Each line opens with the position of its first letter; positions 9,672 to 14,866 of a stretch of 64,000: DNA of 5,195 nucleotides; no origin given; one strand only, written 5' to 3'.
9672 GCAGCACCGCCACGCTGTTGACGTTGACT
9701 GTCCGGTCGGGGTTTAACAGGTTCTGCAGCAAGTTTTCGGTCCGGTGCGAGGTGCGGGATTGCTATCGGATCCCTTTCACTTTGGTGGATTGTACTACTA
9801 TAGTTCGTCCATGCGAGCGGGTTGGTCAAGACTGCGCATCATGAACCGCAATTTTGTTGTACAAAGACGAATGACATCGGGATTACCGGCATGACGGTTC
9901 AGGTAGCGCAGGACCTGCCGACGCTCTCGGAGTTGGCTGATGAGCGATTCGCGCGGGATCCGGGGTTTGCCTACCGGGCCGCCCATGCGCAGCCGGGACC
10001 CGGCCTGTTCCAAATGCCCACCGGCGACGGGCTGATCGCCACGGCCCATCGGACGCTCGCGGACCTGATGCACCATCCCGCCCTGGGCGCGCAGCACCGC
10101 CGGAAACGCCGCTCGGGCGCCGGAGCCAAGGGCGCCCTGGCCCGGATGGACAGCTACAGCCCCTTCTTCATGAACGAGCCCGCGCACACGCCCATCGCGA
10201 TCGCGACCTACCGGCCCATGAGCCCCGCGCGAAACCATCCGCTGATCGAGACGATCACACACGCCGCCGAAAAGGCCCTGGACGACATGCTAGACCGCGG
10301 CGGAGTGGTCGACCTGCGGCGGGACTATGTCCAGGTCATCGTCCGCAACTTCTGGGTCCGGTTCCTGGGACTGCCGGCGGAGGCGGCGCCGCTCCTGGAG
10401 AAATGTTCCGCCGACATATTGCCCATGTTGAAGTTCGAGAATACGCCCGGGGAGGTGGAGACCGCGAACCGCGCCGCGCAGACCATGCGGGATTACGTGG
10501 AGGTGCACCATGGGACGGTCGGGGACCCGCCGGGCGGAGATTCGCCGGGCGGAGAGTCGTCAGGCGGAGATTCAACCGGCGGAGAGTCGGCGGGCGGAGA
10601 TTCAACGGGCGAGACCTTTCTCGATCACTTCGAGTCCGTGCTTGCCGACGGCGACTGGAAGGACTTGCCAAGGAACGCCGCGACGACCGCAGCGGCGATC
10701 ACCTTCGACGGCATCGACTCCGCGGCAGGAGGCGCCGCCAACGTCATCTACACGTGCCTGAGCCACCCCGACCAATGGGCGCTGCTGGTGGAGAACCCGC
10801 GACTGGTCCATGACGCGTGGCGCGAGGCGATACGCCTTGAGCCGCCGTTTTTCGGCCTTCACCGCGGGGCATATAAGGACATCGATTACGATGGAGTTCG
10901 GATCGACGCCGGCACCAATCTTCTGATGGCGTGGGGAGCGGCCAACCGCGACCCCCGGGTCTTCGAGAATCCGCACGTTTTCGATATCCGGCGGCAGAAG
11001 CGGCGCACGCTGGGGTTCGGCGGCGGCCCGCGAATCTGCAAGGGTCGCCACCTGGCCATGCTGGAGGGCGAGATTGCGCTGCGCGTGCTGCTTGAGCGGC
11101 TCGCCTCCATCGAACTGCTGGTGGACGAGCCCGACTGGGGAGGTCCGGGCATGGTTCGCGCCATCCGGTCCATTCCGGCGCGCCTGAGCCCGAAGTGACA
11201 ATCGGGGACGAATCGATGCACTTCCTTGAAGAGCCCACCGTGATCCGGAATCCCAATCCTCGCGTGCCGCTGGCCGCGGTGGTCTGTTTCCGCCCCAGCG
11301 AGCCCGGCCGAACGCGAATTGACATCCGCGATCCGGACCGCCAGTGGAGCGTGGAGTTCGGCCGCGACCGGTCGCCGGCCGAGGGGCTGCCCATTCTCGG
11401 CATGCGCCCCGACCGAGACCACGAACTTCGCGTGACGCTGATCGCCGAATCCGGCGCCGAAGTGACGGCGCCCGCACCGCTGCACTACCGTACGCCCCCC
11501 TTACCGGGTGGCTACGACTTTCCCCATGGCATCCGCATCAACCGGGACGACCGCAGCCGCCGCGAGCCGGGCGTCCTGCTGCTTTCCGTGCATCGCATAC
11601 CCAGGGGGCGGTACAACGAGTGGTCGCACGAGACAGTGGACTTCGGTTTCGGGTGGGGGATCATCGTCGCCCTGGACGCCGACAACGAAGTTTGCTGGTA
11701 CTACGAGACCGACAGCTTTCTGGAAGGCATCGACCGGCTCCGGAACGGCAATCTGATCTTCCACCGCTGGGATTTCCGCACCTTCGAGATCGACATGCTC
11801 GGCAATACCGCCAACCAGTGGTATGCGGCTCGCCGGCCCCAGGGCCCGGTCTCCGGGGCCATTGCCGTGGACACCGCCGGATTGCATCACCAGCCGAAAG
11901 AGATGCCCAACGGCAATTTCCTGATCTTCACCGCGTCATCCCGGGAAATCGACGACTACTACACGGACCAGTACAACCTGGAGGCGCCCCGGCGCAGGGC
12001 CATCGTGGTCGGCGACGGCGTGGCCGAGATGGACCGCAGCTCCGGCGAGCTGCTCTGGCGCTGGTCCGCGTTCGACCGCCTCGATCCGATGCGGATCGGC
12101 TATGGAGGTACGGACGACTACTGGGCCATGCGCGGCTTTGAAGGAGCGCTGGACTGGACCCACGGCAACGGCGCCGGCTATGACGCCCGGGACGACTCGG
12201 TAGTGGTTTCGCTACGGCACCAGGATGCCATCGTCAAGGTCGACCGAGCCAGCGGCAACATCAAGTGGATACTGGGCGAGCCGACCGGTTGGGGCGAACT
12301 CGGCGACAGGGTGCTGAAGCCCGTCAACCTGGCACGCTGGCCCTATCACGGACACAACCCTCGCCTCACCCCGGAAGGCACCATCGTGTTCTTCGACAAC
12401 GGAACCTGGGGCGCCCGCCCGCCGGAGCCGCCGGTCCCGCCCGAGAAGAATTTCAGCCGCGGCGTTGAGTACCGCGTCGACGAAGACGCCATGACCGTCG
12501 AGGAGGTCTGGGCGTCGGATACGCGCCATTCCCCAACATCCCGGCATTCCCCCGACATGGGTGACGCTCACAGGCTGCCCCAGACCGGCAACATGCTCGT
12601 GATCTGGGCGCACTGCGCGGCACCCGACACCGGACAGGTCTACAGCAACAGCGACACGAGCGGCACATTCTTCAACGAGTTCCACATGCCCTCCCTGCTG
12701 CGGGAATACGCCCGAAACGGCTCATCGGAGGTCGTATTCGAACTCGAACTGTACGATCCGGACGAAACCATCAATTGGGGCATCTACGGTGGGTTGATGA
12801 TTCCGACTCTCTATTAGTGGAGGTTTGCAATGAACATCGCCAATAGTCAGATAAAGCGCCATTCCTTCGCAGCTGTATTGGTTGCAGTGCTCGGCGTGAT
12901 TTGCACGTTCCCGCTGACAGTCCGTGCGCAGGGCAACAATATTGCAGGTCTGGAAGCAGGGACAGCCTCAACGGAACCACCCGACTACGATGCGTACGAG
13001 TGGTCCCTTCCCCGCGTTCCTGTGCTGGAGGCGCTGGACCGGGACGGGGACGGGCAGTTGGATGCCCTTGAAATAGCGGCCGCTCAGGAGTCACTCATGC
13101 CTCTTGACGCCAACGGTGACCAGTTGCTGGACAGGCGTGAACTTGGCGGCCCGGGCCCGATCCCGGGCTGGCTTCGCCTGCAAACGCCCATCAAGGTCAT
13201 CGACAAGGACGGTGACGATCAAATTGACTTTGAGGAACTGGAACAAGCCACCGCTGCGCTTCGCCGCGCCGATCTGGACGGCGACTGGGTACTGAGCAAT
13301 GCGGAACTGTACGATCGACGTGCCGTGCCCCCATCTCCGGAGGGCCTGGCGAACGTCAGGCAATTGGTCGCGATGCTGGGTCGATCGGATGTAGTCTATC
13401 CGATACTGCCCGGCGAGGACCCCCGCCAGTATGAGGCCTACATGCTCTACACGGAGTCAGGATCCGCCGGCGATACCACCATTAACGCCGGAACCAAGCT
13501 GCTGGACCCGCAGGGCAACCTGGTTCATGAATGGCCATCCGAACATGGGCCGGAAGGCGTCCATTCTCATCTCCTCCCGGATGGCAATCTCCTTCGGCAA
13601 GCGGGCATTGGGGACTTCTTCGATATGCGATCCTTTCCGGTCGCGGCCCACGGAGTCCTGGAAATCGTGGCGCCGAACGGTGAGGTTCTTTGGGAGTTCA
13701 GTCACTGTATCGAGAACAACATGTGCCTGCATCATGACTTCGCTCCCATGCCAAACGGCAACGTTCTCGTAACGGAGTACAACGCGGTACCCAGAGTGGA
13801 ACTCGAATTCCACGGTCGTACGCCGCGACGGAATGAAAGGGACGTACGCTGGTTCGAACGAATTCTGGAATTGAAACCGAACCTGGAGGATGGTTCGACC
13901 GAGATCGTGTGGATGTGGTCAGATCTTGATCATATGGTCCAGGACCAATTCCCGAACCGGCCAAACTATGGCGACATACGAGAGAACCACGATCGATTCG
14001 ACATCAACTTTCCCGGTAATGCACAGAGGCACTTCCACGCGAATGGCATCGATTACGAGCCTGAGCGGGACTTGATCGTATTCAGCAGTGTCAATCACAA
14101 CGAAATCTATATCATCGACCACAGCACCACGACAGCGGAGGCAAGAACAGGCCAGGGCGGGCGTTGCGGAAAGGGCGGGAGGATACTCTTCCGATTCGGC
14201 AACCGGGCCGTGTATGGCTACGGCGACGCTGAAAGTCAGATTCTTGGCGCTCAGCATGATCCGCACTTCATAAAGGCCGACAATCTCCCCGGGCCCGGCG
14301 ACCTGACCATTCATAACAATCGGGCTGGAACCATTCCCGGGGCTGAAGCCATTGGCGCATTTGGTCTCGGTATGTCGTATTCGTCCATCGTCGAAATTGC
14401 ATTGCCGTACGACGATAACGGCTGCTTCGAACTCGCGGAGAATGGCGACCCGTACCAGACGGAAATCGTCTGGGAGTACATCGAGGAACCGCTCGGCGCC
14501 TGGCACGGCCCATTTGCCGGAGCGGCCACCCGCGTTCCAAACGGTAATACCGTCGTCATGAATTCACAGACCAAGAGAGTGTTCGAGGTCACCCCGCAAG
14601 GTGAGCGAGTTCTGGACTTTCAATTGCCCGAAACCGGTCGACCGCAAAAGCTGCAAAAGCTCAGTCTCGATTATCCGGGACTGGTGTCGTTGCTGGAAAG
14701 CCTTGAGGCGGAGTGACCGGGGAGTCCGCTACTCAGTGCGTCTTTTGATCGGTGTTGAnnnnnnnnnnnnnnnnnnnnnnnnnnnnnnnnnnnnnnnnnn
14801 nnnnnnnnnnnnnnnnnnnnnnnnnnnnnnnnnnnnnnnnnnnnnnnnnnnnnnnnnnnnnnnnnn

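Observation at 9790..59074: Recurring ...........-type palindrome in at least four promoter regions spread over 50 kb - candidate GntR/FadR regulon linking the ASST, P450, TBDR and hydrolase operons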

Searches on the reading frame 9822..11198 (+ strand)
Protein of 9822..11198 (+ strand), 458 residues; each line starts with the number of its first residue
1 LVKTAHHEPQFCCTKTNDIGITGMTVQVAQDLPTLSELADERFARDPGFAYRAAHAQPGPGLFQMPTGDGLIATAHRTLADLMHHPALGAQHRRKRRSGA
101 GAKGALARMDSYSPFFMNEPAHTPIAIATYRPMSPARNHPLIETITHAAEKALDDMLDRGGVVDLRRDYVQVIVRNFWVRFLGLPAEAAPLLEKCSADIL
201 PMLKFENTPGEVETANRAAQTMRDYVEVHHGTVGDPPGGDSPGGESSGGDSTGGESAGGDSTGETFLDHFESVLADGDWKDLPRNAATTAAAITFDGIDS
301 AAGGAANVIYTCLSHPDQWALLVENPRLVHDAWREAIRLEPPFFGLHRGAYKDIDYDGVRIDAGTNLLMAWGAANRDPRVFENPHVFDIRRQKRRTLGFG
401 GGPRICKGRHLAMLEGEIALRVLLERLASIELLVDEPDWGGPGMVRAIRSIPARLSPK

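Call 6: search_protein_families(library=pfam, proteins=[window:9822-11198:+], max_evalue=0.00001)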
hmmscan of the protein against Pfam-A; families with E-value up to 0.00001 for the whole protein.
window:9822-11198:+ (458 aa): 1 family
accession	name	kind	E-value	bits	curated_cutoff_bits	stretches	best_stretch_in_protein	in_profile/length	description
PF00067.27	p450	-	9.6e-18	64.6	22.8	1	332-426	327-431/462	Cytochrome P450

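Call 34: find_related_loci(query=window:9891-11198:+, collection=genome_contigs, flank=6000)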
Query window:9891-11198:+ (435 aa) in genome_contigs; peptide patterns used: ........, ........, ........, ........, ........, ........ (x = any residue, [..] = any of these).
55 stretches matched a pattern; 6 encode a relative of the query (tblastn E <= 1e-3); 6 distinct loci.
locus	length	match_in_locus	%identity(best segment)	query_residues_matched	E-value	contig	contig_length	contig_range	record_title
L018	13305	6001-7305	93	1-435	0e+0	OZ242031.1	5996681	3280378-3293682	MAG: Candidatus Rariloculaceae bacterium isolate a5421204-da08-4551-a270-5214cadbb2a1 genome assembly, chromosome: 1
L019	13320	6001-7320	89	1-435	0e+0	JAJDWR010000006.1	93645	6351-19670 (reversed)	MAG: Gammaproteobacteria bacterium isolate jk18x25bins.5 k141_634678, whole genome shotgun sequence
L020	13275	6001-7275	89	1-435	0e+0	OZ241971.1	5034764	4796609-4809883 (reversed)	MAG: Candidatus Rariloculaceae bacterium isolate 10a0c7d6-6ede-4db6-943a-c409cb9c6a76 genome assembly, chromosome: 1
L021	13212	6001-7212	74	7-435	0e+0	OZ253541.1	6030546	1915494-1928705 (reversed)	MAG: Candidatus Rariloculaceae bacterium isolate 9a525eeb-f008-4404-a84b-82d39665a360 genome assembly, chromosome: 1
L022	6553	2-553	84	252-435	1e-95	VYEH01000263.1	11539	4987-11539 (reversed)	MAG: Proteobacteria bacterium isolate SB0676_bin_28 NODE_2200_length_11539_cov_4.886973, whole genome shotgun sequence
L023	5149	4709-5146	87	1-146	4e-72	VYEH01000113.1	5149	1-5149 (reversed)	MAG: Proteobacteria bacterium isolate SB0676_bin_28 NODE_6713_length_5149_cov_4.122497, whole genome shotgun sequence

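Call 40: search_protein_families(library=ncbifam, proteins=[window:9891-11198:+], max_evalue=0.00001)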
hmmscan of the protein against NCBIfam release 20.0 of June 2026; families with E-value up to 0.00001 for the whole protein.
window:9891-11198:+ (435 aa): 8 families
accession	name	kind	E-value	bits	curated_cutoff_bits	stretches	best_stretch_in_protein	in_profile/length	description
TIGR04515.1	P450_rel_GT_act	subfamily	4.7e-33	115.1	343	1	39-406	46-361/386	P450-derived glycosyltransferase activator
TIGR04538.1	P450_cycloAA_1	subfamily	5e-21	75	500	1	283-409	235-371/395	cytochrome P450, cyclodipeptide synthase-associated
TIGR04458.1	CYP450_TxtE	equivalog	3.6e-20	72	500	1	290-432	260-402/403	4-nitrotryptophan synthase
NF041802.1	P450_SolI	exception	1.4e-17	63.3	850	1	272-415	262-405/424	solanimycin biosynthesis cytochrome P450 SolI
NF045816.1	PentlenlactSyn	equivalog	1.4e-16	60.2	700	1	265-412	222-374/396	pentalenolactone synthase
NF041177.1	Cyp119_Thmprot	equivalog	1.8e-12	46.8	680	1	294-413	231-349/368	cytochrome P450 Cyp119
NF050147.1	aminopyruv_ApyO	equivalog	2.6e-07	29.7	525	1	305-403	288-392/444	RiPP biosynthesis cytochrome P450 ApyO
NF051859.1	AlbFlvMonOxTrpSyn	equivalog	4.1e-06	25.6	700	1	311-401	325-424/457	bifunctional albaflavenone monooxygenase/terpene synthase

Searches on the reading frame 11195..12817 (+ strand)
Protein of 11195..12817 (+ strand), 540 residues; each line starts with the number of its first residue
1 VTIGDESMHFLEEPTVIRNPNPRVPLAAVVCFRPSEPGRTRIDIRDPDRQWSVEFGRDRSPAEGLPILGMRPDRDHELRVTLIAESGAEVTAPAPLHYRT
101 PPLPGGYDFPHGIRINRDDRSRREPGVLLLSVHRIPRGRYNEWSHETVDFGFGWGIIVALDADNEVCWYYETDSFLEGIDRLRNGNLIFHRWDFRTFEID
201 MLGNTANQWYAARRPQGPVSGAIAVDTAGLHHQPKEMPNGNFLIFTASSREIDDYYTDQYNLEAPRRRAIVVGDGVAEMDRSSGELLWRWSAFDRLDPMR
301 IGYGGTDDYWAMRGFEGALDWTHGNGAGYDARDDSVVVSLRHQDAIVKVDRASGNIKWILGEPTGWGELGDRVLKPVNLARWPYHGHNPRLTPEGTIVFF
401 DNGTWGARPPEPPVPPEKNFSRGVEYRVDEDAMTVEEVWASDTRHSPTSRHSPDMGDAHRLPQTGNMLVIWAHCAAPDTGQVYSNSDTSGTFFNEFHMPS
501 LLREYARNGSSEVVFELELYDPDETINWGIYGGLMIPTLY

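Call 6: search_protein_families(library=pfam, proteins=[window:11195-12817:+], max_evalue=0.00001)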
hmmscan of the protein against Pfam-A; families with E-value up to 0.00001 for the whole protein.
window:11195-12817:+ (540 aa): 2 families
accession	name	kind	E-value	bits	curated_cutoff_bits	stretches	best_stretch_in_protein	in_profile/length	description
PF05935.17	Arylsulfotrans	-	1.8e-59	202.1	24.2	1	158-485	31-345/374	Arylsulfotransferase (ASST)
PF14269.12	Arylsulfotran_2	-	2.3e-12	47.4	27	1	199-471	27-279/301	Arylsulfotransferase (ASST)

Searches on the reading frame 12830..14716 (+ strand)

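Call 6: search_protein_families(library=pfam, proteins=[window:12830-14716:+], max_evalue=0.00001)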
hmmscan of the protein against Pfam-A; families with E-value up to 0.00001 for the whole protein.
window:12830-14716:+ (628 aa): 3 families
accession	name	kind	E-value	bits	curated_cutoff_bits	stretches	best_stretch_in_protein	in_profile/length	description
PF05935.17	Arylsulfotrans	-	2.8e-08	33.6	24.2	1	296-585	88-337/374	Arylsulfotransferase (ASST)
PF00036.39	EF-hand_1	-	3.3e-06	26.7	25.4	0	121-141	6-26/29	EF hand domain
PF13405.12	EF-hand_6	-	9.5e-06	25.4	25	0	122-140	7-25/30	EF-hand domain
